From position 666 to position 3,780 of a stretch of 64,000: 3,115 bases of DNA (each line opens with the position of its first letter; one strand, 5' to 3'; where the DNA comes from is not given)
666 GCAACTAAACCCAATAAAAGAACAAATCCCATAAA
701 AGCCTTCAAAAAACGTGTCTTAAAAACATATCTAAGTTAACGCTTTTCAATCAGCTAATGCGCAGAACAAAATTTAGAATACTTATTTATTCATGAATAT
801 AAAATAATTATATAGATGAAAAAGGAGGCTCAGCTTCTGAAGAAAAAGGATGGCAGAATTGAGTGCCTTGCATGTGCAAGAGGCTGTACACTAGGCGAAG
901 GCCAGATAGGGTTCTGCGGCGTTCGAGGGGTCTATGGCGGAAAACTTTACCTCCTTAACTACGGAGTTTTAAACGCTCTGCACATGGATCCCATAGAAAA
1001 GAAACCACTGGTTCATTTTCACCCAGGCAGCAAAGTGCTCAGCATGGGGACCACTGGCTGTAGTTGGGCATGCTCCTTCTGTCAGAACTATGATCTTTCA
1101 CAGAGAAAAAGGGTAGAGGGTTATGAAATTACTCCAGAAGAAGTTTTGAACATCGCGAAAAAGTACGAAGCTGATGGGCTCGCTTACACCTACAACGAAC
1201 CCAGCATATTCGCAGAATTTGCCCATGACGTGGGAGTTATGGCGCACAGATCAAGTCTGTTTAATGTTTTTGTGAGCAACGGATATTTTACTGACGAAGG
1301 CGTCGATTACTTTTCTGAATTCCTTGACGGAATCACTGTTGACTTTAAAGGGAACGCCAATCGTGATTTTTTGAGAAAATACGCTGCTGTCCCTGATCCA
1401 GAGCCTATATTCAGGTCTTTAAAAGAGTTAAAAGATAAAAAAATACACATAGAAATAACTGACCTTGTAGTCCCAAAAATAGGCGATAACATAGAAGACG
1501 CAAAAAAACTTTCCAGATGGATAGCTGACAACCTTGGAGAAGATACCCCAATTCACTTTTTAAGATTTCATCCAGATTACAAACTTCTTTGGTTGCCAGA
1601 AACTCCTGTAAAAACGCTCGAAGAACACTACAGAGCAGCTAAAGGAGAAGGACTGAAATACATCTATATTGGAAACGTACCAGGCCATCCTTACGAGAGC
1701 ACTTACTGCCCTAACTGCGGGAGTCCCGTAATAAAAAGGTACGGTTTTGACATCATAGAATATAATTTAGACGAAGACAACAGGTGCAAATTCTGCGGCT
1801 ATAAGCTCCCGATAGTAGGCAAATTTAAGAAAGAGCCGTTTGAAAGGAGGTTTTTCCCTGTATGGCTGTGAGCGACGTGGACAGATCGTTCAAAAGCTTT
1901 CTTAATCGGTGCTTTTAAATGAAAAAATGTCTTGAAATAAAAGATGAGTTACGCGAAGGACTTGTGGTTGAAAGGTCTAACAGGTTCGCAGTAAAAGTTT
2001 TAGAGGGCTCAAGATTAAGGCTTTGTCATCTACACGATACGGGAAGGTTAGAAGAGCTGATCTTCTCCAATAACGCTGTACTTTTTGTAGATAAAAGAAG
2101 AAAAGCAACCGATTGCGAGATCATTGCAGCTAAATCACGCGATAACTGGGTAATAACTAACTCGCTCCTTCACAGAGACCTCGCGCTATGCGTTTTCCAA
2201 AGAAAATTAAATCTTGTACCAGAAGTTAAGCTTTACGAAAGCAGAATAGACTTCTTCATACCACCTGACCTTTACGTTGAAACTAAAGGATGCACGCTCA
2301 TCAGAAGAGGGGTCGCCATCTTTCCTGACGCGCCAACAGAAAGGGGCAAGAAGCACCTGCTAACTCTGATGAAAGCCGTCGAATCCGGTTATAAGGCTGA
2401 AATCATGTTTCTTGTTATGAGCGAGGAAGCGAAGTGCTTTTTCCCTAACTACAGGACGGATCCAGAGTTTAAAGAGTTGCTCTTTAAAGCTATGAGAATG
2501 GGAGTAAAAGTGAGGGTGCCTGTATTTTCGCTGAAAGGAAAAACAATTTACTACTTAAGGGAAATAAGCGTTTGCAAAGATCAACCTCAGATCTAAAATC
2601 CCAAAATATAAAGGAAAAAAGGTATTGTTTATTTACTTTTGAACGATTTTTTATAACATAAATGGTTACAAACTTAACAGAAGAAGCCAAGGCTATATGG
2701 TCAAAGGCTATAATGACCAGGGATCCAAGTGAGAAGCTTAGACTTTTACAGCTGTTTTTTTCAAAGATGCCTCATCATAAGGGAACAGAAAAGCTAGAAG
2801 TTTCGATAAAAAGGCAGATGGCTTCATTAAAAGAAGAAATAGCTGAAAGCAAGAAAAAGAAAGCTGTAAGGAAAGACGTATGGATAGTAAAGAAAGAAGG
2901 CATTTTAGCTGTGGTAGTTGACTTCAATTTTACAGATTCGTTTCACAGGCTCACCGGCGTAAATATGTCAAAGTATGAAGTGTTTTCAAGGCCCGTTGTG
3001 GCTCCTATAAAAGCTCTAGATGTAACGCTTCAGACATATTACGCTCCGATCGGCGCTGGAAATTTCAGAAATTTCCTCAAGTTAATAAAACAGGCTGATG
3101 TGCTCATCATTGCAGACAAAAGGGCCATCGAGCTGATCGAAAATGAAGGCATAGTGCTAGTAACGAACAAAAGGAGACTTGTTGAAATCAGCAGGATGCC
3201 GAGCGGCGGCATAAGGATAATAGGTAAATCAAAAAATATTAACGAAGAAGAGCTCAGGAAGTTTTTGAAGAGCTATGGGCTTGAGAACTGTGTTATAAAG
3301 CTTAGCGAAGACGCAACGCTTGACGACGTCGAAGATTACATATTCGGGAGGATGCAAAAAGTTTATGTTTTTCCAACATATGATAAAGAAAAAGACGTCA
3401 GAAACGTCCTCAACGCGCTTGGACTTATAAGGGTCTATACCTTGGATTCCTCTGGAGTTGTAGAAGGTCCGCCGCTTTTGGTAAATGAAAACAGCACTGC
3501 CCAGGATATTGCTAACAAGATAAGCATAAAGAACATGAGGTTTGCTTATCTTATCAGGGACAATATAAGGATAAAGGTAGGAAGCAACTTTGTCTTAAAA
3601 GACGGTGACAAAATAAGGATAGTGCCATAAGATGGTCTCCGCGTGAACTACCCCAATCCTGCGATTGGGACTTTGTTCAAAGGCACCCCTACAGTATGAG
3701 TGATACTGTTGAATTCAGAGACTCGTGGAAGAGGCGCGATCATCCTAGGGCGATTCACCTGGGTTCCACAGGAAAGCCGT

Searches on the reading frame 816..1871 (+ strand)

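Call 12: search_protein_families(library=pfam, proteins=[window:816-1871:+])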
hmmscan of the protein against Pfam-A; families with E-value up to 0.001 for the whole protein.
window:816-1871:+ (351 aa): 1 family
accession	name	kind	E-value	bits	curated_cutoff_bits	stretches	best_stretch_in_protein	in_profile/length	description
PF04055.27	Radical_SAM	-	5.1e-18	66.2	29.5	1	79-235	4-165/166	Radical SAM superfamily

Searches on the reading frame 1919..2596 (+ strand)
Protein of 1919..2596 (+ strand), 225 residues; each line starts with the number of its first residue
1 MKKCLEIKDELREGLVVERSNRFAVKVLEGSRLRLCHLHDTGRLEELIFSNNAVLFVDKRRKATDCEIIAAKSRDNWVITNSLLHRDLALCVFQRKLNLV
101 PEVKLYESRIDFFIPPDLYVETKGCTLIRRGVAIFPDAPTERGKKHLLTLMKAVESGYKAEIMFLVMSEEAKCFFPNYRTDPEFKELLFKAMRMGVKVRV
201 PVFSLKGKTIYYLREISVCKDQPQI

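Call 12: search_protein_families(library=pfam, proteins=[window:1919-2596:+])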
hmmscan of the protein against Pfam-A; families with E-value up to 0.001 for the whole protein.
window:1919-2596:+ (225 aa): 2 families
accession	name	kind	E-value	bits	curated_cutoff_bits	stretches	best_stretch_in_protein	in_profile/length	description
PF03749.19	SfsA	-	9.7e-34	116.6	22.8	1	96-200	22-129/138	Sugar fermentation stimulation protein RE domain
PF17746.7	SfsA_N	-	2.3e-12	47.2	25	1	17-79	1-62/63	SfsA N-terminal OB domain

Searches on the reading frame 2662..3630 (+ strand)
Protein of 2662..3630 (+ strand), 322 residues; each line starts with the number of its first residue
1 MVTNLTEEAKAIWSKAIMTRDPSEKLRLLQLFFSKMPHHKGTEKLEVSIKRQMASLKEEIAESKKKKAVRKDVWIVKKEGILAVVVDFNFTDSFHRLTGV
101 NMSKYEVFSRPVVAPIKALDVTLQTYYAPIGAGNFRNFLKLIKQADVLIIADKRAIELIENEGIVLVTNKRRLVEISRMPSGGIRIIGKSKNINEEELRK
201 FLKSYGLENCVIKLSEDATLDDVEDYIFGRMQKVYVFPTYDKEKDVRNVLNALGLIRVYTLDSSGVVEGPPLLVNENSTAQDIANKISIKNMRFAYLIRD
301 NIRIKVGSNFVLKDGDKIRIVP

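Call 12: search_protein_families(library=pfam, proteins=[window:2662-3630:+])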
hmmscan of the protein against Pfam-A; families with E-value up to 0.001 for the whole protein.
window:2662-3630:+ (322 aa): 2 families
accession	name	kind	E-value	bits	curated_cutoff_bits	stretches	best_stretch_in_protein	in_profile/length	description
PF16897.10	MMR_HSR1_Xtn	-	5.6e-08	33.2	35.2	1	182-233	2-55/106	C-terminal region of MMR_HSR1 domain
PF02824.27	TGS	-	4.9e-05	23.7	22.2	1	256-321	1-59/60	TGS domain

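Call 13: find_encoding_contigs(protein=window:2662-3630:+, flank=3000, max_places=6)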
Protein window:2662-3630:+ (322 aa): 1 contig read that carries it; 1 place shown.
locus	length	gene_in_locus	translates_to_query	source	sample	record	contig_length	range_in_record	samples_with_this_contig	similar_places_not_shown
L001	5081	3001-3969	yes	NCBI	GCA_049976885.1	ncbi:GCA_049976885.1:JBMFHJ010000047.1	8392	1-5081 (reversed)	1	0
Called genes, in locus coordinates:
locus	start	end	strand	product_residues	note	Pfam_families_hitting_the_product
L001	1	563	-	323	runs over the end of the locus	PF04055:Radical_SAM, PF06463:Mob_synth_C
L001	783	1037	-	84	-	PF03083:MtN3_slv, PF04193:PQ-loop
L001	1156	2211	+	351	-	PF04055:Radical_SAM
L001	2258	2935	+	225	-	PF17746:SfsA_N, PF03749:SfsA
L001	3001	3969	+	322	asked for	PF16897:MMR_HSR1_Xtn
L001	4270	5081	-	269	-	PF01866:Diphthamide_syn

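Call 36: find_homologous_proteins(query=window:2662-3630:+, max_evalue=1e-30)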
Query window:2662-3630:+ (322 aa): 77 proteins with E <= 1e-30 among 3342 candidates.
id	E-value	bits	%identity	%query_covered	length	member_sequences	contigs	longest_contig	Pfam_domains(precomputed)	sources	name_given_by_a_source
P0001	1.9e-200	682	98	100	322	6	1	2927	PF16897.11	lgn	-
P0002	3.5e-185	632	89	100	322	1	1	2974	PF16897.11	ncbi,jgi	-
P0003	1.8e-180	617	87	100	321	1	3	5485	PF16897.11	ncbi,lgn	-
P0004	7.9e-178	608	85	100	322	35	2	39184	PF16897.11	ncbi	ncbi:MAG: hypothetical protein ACP5LX_03825 [Nitrososphaeria archaeon]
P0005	7.2e-177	605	85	100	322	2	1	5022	PF16897.11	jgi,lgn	jgi:ribosome-interacting GTPase 1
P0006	1.2e-151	522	73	100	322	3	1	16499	PF02824.28,PF16897.11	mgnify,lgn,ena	mgnify:FL=1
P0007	6.8e-144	496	70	100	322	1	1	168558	PF02824.28,PF16897.11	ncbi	ncbi:MAG: TGS domain-containing protein [Nitrososphaeria archaeon]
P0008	1.1e-143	496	70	100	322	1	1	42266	PF02824.28,PF16897.11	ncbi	ncbi:MAG: TGS domain-containing protein [Nitrososphaeria archaeon]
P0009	7.5e-110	385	59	100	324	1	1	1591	-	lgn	-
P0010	5.2e-108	379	56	100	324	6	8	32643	PF16897.11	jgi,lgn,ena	-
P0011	8.1e-105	368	65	68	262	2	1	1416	PF16897.11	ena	-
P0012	2.7e-104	367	58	100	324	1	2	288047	-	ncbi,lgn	-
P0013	1.4e-103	364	56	100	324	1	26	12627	-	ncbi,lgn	ncbi:MAG: hypothetical protein QXY52_05015 [Conexivisphaerales archaeon]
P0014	2.4e-103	363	56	100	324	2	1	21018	PF16897.11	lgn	-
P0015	5.0e-103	362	55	100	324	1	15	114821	-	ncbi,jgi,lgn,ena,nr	ncbi:MAG: hypothetical protein JRN26_01585 [Nitrososphaerota archaeon]|jgi:ribosome-interacting GTPa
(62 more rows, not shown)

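Call 37: find_encoding_contigs(protein=P0004, flank=3000, max_places=3)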
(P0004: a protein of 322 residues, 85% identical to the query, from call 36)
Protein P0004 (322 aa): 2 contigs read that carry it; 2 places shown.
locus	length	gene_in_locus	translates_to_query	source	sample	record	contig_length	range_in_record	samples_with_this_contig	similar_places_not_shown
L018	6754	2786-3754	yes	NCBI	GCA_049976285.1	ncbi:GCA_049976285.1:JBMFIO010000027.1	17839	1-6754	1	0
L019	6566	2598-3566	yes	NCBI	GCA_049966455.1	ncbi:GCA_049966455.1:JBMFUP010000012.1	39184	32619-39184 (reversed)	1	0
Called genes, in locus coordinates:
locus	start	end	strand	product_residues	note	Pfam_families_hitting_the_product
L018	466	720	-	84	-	PF03083:MtN3_slv, PF04193:PQ-loop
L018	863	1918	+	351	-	PF04055:Radical_SAM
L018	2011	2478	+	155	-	PF17746:SfsA_N, PF03749:SfsA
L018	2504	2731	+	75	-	PF03749:SfsA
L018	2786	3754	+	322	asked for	PF16897:MMR_HSR1_Xtn (weak)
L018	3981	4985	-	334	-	PF01866:Diphthamide_syn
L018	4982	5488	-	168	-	PF00252:Ribosomal_L16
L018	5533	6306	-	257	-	PF02540:NAD_synthase, PF03054:tRNA_Me_trans (faint)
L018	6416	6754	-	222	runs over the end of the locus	PF03167:UDG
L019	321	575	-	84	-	PF03083:MtN3_slv, PF04193:PQ-loop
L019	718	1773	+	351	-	PF04055:Radical_SAM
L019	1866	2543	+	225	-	PF17746:SfsA_N, PF03749:SfsA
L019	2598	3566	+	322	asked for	PF16897:MMR_HSR1_Xtn (weak)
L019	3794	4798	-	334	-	PF01866:Diphthamide_syn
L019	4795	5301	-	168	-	PF00252:Ribosomal_L16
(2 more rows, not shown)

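Call 38: find_encoding_contigs(protein=P0003, flank=3000, max_places=3)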
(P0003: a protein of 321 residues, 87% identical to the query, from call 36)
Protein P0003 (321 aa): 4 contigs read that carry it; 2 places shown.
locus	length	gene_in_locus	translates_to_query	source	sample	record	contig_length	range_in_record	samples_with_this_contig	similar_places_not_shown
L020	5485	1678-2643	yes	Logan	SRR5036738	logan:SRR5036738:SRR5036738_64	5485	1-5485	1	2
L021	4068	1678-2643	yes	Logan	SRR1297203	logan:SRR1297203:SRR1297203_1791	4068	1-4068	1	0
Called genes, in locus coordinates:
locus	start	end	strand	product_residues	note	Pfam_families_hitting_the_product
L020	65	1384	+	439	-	PF00291:PALP, PF03551:PadR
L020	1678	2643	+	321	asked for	PF16897:MMR_HSR1_Xtn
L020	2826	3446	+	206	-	PF00300:His_Phos_1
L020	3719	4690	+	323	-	PF04055:Radical_SAM, PF13353:Fer4_12 (weak), PF06463:Mob_synth_C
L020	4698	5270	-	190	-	PF02796:HTH_7, PF13384:HTH_23 (weak)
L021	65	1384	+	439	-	PF00291:PALP, PF03551:PadR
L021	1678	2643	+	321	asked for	PF16897:MMR_HSR1_Xtn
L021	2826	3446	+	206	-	PF00300:His_Phos_1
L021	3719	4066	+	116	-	?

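Call 39: find_encoding_contigs(protein=P0007, flank=3000, max_places=2)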
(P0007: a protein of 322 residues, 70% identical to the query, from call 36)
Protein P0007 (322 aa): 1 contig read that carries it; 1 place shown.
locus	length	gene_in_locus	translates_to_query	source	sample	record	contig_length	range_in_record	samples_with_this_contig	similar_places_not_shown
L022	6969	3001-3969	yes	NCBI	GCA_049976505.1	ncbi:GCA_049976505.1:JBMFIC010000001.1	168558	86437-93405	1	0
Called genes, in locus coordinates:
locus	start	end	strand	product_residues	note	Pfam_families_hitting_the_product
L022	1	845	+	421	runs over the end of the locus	PF00291:PALP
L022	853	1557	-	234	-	PF01912:eIF-6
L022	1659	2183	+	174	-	-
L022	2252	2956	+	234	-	PF17746:SfsA_N, PF03749:SfsA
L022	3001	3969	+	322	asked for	PF16897:MMR_HSR1_Xtn (weak), PF02824:TGS (weak)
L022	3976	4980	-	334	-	PF01866:Diphthamide_syn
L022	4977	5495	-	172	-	PF00252:Ribosomal_L16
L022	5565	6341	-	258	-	PF02540:NAD_synthase, PF03054:tRNA_Me_trans (faint)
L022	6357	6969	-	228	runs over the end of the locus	PF03167:UDG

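Call 40: find_encoding_contigs(protein=P0006, flank=3000, max_places=2)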
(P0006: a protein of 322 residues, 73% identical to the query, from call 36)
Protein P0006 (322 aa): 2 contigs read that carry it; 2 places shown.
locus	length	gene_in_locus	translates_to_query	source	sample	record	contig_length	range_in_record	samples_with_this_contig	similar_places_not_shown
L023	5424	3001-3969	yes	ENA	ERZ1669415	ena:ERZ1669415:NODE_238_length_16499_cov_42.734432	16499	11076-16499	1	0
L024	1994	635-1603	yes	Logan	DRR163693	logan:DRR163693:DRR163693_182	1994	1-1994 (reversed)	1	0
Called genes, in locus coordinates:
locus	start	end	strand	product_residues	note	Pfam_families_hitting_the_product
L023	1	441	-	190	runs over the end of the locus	PF02796:HTH_7 (weak), PF13384:HTH_23, PF13551:HTH_29 (faint)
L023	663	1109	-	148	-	PF01022:HTH_5 (weak), PF01047:MarR, PF01978:TrmB (weak), PF12802:MarR_2 (weak), PF13404:HTH_AsnC-type, PF13412:HTH_24, PF13601:HTH_34 (weak), PF01037:AsnC_trans_reg, +3 more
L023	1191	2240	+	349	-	PF04055:Radical_SAM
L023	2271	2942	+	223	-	PF17746:SfsA_N, PF03749:SfsA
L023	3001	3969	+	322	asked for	PF16897:MMR_HSR1_Xtn (weak), PF02824:TGS (weak)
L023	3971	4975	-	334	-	PF01866:Diphthamide_syn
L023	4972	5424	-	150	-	?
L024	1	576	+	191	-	?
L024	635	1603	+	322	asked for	PF16897:MMR_HSR1_Xtn (weak), PF02824:TGS (weak)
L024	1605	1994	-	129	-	?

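Call 44: find_encoding_contigs(protein=P0002, flank=3000, max_places=3)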
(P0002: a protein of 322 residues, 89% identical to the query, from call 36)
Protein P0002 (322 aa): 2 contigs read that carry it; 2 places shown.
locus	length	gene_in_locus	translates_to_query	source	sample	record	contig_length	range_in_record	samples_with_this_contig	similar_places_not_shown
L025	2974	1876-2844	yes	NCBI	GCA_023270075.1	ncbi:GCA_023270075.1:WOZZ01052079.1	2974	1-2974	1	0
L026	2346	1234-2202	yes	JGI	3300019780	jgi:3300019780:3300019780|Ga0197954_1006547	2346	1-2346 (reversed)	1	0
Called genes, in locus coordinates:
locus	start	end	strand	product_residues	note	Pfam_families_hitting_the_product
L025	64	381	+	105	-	-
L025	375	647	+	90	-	-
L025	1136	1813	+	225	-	PF17746:SfsA_N, PF03749:SfsA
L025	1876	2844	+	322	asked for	PF16897:MMR_HSR1_Xtn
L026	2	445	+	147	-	?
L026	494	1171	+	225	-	PF17746:SfsA_N, PF03749:SfsA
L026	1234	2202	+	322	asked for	PF16897:MMR_HSR1_Xtn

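Call 45: find_encoding_contigs(protein=P0005, flank=3000, max_places=3)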
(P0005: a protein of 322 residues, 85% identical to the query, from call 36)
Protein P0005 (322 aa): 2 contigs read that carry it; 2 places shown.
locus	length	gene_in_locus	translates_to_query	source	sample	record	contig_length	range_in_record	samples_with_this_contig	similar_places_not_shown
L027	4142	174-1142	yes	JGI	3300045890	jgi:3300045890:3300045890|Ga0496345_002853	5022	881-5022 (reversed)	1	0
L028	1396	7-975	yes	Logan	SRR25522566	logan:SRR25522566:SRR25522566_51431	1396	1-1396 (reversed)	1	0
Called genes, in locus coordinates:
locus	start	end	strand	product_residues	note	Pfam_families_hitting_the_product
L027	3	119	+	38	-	?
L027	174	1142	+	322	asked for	PF16897:MMR_HSR1_Xtn (weak)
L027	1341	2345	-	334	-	PF01866:Diphthamide_syn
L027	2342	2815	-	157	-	PF00252:Ribosomal_L16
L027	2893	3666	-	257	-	PF02540:NAD_synthase, PF03054:tRNA_Me_trans (faint)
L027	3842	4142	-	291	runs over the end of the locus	PF00294:PfkB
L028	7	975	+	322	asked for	PF16897:MMR_HSR1_Xtn (weak)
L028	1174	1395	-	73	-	?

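Call 46: find_encoding_contigs(protein=P0001, flank=3000, max_places=3)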
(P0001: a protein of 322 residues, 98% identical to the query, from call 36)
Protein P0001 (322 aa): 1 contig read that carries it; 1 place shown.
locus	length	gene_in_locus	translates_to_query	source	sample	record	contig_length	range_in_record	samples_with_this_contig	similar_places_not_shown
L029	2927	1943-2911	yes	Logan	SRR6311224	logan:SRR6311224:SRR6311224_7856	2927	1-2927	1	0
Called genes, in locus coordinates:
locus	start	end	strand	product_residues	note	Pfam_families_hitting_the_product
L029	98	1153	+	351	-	PF04055:Radical_SAM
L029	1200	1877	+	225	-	PF17746:SfsA_N, PF03749:SfsA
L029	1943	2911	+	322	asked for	PF16897:MMR_HSR1_Xtn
